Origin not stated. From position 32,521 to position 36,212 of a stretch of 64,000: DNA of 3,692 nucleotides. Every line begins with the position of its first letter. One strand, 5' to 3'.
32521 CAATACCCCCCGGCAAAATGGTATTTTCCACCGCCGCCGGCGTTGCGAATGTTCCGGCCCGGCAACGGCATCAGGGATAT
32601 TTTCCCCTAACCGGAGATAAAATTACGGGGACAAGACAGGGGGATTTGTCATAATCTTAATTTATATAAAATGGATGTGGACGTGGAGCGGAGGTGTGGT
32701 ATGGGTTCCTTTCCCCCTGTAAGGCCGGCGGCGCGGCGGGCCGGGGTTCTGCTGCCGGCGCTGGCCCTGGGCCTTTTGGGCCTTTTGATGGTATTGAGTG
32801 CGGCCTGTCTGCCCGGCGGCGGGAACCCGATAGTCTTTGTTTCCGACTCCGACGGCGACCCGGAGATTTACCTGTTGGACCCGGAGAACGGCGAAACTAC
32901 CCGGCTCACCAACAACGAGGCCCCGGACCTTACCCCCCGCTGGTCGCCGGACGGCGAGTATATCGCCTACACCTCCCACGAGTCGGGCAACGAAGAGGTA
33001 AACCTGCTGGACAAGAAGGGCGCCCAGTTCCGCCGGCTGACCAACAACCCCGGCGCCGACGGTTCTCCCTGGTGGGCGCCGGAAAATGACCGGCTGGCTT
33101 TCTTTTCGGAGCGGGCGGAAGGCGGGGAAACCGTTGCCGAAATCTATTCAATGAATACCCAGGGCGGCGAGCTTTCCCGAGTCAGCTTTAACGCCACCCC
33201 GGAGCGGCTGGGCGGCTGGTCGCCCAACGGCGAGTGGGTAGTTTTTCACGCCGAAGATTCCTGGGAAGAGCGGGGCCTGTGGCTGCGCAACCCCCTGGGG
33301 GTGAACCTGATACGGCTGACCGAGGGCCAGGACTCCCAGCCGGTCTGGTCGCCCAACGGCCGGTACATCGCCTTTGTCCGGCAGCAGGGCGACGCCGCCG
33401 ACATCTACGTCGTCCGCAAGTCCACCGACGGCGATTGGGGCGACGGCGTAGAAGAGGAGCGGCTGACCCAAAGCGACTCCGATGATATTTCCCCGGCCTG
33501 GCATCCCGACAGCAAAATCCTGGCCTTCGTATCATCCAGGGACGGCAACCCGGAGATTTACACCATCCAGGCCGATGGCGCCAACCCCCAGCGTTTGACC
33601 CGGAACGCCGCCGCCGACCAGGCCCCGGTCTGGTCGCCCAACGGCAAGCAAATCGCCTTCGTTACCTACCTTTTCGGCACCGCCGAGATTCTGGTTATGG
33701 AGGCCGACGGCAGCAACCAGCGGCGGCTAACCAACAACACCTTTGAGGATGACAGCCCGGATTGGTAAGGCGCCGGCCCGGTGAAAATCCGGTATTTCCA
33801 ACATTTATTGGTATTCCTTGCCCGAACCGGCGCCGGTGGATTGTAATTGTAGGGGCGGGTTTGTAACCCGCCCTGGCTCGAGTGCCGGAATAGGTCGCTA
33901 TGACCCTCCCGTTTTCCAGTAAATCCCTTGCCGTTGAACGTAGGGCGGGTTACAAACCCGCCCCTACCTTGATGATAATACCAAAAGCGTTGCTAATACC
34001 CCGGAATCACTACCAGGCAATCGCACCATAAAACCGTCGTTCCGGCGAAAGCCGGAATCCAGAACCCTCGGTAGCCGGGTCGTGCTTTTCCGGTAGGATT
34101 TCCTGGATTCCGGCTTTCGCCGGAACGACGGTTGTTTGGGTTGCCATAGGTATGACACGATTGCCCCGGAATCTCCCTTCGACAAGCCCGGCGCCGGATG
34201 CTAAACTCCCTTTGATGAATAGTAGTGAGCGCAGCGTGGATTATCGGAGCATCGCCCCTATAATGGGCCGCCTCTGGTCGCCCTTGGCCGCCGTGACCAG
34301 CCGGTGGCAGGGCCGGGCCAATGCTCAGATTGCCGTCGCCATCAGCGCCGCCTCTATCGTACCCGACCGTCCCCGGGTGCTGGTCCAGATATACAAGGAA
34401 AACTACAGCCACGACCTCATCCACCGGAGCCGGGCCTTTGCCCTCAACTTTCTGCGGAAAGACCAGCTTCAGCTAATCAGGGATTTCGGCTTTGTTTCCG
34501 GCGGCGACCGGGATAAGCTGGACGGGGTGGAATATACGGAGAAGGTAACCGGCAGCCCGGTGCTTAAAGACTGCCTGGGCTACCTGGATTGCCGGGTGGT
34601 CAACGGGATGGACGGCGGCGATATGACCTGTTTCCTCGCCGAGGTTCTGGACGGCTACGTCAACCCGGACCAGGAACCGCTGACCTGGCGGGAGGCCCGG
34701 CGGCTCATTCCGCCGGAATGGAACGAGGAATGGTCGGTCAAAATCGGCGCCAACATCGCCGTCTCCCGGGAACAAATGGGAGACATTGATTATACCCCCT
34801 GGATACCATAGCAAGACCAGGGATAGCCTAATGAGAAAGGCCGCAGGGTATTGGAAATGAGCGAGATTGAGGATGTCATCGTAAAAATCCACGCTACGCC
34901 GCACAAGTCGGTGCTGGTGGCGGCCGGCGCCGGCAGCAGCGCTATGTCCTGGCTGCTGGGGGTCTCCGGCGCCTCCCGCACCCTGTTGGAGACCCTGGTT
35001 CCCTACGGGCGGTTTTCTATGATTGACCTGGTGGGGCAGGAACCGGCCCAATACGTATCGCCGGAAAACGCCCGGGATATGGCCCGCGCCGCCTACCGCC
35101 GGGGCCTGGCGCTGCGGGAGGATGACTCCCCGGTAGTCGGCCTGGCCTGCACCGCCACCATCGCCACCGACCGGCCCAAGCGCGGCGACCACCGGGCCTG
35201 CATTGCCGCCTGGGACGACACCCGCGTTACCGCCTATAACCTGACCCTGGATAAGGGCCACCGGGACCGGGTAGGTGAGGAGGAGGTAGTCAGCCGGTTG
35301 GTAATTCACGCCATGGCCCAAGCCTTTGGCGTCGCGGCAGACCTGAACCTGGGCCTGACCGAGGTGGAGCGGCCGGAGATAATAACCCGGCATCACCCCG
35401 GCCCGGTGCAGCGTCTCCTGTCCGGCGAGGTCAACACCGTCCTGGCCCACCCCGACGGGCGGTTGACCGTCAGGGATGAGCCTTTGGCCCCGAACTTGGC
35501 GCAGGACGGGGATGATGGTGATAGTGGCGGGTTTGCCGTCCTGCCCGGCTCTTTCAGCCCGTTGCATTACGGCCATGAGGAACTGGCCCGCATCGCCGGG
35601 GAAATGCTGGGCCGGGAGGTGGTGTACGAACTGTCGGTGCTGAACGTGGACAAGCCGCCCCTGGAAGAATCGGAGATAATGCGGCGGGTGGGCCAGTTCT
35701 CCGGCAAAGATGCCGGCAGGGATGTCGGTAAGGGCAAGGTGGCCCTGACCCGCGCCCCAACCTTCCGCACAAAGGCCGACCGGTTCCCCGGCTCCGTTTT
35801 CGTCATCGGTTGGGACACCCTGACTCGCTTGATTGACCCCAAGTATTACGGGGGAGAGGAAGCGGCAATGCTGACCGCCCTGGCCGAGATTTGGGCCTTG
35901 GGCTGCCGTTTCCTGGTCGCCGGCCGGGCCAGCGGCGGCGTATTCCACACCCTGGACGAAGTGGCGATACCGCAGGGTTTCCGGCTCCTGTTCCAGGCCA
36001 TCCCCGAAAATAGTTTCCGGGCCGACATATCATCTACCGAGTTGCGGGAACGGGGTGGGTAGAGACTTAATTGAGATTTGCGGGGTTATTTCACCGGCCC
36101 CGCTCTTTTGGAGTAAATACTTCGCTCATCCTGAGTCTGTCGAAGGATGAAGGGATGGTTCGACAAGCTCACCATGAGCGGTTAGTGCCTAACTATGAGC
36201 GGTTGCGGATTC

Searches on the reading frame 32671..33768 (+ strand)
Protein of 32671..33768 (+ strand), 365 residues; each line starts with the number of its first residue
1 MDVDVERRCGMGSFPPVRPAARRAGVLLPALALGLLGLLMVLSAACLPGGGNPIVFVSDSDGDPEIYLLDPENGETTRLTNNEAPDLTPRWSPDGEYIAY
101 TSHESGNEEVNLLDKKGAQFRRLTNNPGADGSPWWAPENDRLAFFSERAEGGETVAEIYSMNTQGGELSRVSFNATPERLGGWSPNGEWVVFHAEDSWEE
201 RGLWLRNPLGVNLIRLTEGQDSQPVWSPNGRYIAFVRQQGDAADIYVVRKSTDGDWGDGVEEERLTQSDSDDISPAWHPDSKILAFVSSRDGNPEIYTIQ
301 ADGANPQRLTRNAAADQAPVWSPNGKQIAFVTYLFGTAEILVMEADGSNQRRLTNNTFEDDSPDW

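Call 54: search_protein_families(library=pfam, proteins=[window:32671-33768:+], max_evalue=0.0001)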
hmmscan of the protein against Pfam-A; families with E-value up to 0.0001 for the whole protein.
window:32671-33768:+ (365 aa): 4 families
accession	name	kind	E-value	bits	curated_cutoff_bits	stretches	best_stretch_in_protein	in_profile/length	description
PF07676.18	PD40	-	2e-47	158.7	20.9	4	263-297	2-37/38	WD40-like Beta Propeller Repeat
PF00930.27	DPPIV_N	-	1.6e-13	50.6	22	0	65-102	24-61/354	Dipeptidyl peptidase IV (DPP IV) N-terminal region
PF25174.1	Beta-prop_THOC3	-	2.2e-09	37.1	305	0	54-146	60-148/272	THOC3 beta-propeller domain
PF14583.12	Pectate_lyase22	-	2.4e-05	23.7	30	0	296-348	218-272/386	Oligogalacturonate lyase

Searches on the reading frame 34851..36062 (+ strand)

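Call 54: search_protein_families(library=pfam, proteins=[window:34851-36062:+], max_evalue=0.0001)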
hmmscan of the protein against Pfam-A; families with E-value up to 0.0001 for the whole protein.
window:34851-36062:+ (403 aa): 1 family
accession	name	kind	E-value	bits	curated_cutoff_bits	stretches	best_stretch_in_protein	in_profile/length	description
PF01467.32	CTP_transf_like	-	1.1e-06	29.3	21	1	231-401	2-133/133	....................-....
